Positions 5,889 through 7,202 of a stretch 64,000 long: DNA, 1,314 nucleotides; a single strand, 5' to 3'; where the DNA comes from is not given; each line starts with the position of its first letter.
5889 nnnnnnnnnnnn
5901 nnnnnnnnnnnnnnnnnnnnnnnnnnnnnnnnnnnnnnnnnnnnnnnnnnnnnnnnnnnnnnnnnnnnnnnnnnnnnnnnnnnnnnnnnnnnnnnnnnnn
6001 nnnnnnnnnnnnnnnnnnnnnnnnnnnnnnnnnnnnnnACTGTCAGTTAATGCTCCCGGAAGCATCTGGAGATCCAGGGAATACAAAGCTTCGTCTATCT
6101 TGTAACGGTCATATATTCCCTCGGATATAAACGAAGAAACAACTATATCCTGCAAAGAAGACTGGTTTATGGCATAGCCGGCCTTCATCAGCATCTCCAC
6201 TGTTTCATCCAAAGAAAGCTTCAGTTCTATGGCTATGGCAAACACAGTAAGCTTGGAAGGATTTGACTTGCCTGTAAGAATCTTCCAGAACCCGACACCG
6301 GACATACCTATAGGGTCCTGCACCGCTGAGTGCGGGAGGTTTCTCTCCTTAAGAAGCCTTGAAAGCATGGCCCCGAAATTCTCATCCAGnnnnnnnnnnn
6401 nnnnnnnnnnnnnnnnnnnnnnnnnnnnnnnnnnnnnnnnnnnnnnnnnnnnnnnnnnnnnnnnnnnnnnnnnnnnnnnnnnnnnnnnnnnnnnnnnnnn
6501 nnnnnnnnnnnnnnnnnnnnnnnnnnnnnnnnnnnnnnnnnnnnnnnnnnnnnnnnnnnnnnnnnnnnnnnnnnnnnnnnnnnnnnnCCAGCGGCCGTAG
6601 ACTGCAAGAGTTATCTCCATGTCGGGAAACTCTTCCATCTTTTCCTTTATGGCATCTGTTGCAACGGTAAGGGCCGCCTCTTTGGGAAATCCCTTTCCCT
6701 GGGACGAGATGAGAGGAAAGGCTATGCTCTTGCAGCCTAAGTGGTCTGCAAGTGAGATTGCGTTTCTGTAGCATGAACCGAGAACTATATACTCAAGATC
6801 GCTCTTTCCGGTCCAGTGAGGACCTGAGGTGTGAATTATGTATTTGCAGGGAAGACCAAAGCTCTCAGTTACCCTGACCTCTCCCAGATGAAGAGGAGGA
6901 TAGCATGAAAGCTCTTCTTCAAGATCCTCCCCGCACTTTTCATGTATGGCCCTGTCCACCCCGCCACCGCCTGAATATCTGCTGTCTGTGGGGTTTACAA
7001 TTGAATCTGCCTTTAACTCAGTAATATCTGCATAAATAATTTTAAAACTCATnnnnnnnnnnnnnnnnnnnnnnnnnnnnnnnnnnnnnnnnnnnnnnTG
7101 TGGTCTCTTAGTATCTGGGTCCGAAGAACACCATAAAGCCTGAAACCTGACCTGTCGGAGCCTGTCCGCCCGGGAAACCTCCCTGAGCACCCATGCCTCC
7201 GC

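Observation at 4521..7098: Insulated three-gene cassette: macro-HTH regulator, small cytoplasmic vWA protein and ADP-ribosylglycohydrolase, with no ADP-ribosyltransferase in sight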

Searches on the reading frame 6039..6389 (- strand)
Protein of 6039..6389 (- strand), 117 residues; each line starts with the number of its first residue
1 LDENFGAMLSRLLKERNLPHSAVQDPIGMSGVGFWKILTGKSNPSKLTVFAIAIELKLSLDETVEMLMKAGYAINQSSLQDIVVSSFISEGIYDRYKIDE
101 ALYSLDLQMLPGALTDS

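Call 49: search_solved_structures(query=A5, max_evalue=10, show_alignments=3)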
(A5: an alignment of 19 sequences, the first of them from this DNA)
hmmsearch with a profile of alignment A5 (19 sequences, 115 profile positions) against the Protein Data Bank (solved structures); distinct sequences matched with E-value up to 10: 19.
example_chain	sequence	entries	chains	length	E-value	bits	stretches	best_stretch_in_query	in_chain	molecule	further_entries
2xiu_A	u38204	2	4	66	0.0058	19.7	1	13-65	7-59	CYLR2 | CYLR2 SYNONYM CYTOLYSIN REPRESSOR 2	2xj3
1utx_A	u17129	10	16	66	0.0071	19.4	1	13-65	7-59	CYLR2 | cytolysin regulator 2 | PUTATIVE TRANSCRIPTION REGULATOR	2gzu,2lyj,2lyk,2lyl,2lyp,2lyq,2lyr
3op9_A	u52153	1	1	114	0.014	18.4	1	4-65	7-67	Pli0006 protein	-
7zvi_A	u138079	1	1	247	0.04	17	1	7-93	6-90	Orf22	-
2ofy_A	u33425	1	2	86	0.073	16.1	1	19-68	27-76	Putative XRE-family transcriptional regulator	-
7t5u_A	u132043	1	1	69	0.084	16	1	8-59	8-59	Helix-turn-helix domain-containing protein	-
9k3w_A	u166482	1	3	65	0.1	15.7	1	15-65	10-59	Transcriptional regulator, PbsX family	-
4yg4_A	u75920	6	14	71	0.11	15.5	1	16-64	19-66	Antitoxin HipB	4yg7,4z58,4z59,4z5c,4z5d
4yg1_A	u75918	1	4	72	0.13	15.4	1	16-63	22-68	Antitoxin HipB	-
7p4a_A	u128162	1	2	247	0.14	15.2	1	7-93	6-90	Stl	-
5k98_B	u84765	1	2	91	0.15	15.2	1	16-64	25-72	Antitoxin HipB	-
3omt_A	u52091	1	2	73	0.16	15.1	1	9-65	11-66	uncharacterized protein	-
2wiu_B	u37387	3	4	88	0.18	14.9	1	16-64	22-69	HTH-TYPE TRANSCRIPTIONAL REGULATOR HIPB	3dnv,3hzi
4z5h_A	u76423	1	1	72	0.2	14.7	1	16-64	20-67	Antitoxin HipB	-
2kpj_A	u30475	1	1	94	0.4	13.8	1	4-55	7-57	SOS-response transcriptional repressor, LexA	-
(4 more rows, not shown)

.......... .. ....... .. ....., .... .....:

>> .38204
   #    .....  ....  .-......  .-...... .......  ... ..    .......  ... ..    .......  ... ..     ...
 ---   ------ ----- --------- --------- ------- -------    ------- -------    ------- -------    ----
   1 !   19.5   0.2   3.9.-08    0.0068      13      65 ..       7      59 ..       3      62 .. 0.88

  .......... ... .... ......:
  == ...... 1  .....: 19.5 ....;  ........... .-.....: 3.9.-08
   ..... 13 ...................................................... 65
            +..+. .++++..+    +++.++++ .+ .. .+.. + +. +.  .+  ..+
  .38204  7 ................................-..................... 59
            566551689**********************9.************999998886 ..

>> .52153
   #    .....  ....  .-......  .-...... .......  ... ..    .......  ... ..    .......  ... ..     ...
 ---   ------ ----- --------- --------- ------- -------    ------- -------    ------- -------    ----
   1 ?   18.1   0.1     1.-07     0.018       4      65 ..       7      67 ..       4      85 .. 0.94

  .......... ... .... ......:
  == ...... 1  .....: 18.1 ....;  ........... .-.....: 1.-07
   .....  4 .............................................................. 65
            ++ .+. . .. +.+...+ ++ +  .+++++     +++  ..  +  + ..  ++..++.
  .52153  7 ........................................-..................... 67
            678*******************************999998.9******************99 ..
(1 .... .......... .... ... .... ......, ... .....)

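Call 50: search_protein_families(library=pfam, alignment_id=A5, max_evalue=1)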
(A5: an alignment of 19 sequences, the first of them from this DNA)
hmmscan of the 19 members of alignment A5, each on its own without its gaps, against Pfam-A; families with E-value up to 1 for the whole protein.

A. member 1, seq(117 aa): 4 families
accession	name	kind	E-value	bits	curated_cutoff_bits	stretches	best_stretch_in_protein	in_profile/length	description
PF04760.21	IF2_N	-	0.0041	17.3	25.3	1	44-78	1-36/53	Translation initiation factor IF-2, N-terminal region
PF01381.28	HTH_3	-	0.04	14.4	23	1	36-62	28-54/55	Helix-turn-helix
PF13560.12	HTH_31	-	0.12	13.1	27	1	5-49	2-47/64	Helix-turn-helix domain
PF19679.4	DUF6181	-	0.14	12.5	25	1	40-92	18-72/134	Family of unknown function (DUF6181)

B. families by the number of members that match (of 19 scanned): 17 families
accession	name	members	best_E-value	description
PF13443.12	HTH_26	11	0.0017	Cro/C1-type HTH DNA-binding domain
PF01381.28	HTH_3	6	0.00053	Helix-turn-helix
PF12844.13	HTH_19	4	0.0044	Helix-turn-helix domain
PF13560.12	HTH_31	3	0.037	Helix-turn-helix domain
PF01846.25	FF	2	0.0042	FF domain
PF04760.21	IF2_N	1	0.0041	Translation initiation factor IF-2, N-terminal region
PF02697.20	VAPB_antitox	1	0.014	Putative antitoxin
PF17013.11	Acetyltransf_15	1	0.024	Putative acetyl-transferase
PF03000.19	NPH3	1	0.031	NPH3 family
PF13310.11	Virulence_RhuM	1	0.037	Virulence protein RhuM family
PF10015.14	ThermoDBP-RP_arch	1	0.045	ThermoDBP-related, archaea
PF00496.27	SBP_bac_5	1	0.07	Bacterial extracellular solute-binding proteins, family 5 Middle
PF14947.12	HTH_45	1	0.073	Winged helix-turn-helix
PF17762.8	HTH_ParB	1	0.12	ParB HTH domain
PF19679.4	DUF6181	1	0.14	Family of unknown function (DUF6181)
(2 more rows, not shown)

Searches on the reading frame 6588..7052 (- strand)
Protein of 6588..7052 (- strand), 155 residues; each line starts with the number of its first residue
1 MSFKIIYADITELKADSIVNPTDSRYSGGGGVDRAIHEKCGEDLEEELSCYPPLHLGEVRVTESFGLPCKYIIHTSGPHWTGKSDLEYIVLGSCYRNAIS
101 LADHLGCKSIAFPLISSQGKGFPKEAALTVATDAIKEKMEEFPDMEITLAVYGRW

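Call 63: search_solved_structures(query=window:6588-7052:-, max_evalue=1e-8, show_alignments=4)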
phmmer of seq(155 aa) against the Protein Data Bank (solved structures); distinct sequences matched with E-value up to 1e-8: 50.
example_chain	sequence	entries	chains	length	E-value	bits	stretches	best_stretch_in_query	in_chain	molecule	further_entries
3vfq_A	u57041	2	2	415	1.1e-25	93.6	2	9-126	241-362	Poly [ADP-ribose] polymerase 14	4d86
2x47_A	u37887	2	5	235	2.5e-23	85.8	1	4-145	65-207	MACRO DOMAIN-CONTAINING PROTEIN 1 | ADP-ribose glycohydrolase MACROD1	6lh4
5l9k_A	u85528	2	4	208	2.3e-22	82.7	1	3-141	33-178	MACROD-TYPE MACRODOMAIN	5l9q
5fud_A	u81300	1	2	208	2.3e-22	82.7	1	3-141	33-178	O-ACETYL-ADP-RIBOSE DEACETYLASE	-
5lbp_A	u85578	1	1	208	5.9e-22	81.4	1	3-141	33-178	MacroD-type macrodomain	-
9w48_A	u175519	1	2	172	9e-22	80.8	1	2-153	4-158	Macro domain-containing protein DR_2288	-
4iqy_A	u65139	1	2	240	1.7e-21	79.9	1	6-139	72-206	O-acetyl-ADP-ribose deacetylase MACROD2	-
5lcc_A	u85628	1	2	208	3e-21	79.1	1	3-141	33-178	MACROD-TYPE MACRODOMAIN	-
5lau_A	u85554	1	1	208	4.2e-21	78.6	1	3-141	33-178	MacroD-type macrodomain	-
6y4y_A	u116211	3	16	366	4.2e-21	78.6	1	6-139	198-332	Thioredoxin 1,ADP-ribose glycohydrolase MACROD2 | ADP-ribose glycohydrolase MACROD2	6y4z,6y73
5fsu_A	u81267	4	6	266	1.4e-19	73.6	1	8-141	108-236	MACRODOMAIN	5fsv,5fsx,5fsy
1yd9_A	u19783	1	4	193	2.6e-18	69.5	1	3-136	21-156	Core histone macro-H2A.1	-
1zr3_A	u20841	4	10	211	3.4e-18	69.2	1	3-136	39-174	histone macroH2A1.1 | H2A histone family, member Y isoform 1 | Core histone macro-H2A.1, Isoform 1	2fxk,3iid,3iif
5cms_R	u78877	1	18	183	3.8e-18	69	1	4-138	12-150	O-acetyl-ADP-ribose deacetylase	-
5cb3_A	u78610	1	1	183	5.2e-18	68.6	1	4-138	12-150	O-acetyl-ADP-ribose deacetylase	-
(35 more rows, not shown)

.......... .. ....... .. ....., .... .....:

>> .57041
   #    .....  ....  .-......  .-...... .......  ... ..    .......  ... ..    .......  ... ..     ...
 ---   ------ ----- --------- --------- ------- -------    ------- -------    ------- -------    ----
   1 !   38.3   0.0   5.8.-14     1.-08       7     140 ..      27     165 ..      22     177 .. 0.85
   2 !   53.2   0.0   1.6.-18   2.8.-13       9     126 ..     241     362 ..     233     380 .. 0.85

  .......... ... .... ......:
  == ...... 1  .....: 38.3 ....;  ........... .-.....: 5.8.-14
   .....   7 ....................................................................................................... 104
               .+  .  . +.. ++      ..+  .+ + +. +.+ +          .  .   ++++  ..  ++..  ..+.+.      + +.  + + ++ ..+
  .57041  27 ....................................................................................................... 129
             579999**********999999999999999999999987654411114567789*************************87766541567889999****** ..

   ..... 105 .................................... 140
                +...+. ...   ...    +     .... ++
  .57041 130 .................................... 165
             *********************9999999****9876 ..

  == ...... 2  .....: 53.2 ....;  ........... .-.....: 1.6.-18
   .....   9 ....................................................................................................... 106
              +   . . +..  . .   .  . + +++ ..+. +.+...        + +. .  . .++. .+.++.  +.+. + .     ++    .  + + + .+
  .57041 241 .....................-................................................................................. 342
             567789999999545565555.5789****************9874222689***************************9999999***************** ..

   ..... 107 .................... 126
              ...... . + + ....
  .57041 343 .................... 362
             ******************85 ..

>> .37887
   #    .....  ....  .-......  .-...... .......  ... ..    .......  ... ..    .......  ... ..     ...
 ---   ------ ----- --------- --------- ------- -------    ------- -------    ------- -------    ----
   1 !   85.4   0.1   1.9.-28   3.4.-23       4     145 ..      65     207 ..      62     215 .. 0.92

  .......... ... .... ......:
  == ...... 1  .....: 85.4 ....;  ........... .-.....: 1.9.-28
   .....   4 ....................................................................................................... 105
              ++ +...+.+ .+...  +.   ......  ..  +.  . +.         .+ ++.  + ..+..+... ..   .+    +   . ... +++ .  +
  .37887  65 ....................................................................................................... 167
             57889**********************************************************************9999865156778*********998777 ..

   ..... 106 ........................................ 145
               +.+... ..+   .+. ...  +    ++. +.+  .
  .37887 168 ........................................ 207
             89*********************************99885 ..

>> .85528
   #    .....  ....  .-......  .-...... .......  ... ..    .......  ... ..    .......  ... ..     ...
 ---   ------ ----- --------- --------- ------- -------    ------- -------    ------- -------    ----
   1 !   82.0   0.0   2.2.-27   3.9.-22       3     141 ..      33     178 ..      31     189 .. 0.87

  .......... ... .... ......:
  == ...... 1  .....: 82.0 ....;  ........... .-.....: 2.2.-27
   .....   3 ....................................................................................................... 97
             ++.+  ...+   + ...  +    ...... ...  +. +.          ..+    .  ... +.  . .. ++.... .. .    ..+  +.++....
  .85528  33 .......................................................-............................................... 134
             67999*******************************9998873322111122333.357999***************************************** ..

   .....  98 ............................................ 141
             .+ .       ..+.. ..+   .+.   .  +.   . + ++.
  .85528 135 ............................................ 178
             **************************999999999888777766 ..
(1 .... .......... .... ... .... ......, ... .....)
